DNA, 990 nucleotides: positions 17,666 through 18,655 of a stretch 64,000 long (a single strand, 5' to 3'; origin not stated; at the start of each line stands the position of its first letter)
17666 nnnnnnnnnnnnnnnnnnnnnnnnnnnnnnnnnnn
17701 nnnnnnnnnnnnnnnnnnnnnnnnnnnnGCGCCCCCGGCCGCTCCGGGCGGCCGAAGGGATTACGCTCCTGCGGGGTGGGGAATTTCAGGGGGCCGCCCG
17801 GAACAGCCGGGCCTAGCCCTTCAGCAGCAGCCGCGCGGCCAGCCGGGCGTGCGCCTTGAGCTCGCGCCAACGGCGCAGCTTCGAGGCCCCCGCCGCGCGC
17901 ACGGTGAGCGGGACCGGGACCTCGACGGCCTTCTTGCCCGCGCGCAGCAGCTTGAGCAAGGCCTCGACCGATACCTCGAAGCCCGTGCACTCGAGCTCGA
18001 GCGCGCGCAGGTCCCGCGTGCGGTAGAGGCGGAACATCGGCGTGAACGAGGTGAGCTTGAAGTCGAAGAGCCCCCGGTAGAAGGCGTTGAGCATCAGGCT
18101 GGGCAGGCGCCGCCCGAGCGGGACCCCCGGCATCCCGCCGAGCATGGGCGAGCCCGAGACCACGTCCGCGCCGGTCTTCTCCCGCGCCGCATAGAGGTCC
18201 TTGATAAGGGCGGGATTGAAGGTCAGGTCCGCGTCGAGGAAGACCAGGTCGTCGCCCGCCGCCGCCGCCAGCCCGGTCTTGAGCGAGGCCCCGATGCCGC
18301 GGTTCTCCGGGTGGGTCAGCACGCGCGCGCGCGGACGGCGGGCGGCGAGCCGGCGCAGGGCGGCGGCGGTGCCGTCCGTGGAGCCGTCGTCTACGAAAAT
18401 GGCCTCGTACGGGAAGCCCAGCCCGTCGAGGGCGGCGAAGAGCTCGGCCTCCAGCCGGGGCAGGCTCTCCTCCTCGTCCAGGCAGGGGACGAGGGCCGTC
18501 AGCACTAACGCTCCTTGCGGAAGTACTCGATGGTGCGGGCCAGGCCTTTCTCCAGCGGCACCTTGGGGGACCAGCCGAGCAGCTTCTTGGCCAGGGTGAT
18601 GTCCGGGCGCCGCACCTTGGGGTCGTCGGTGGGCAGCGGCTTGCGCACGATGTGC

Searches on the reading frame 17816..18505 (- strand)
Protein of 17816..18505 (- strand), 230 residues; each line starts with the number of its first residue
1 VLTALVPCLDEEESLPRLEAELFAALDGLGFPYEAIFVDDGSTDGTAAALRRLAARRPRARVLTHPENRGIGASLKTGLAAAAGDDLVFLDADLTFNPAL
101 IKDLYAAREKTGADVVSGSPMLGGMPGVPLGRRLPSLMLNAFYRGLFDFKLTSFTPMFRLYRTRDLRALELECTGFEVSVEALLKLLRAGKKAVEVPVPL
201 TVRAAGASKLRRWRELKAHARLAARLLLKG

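Call 32: search_protein_families(library=pfam, max_evalue=0.001, proteins=[window:17816-18505:-])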
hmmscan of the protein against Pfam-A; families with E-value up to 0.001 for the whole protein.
window:17816-18505:- (230 aa): 3 families
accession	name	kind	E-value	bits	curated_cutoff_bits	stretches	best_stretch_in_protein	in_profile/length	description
PF00535.33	Glycos_transf_2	-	2.4e-28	99.6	23.3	1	4-166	2-164/168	Glycosyl transferase family 2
PF12804.13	NTP_transf_3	-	4.2e-07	30.7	27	1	54-117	54-120/160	MobA-like NTP transferase domain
PF13641.12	Glyco_tranf_2_3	-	5.1e-06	27.1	27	1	3-117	4-120/230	Glycosyltransferase like family 2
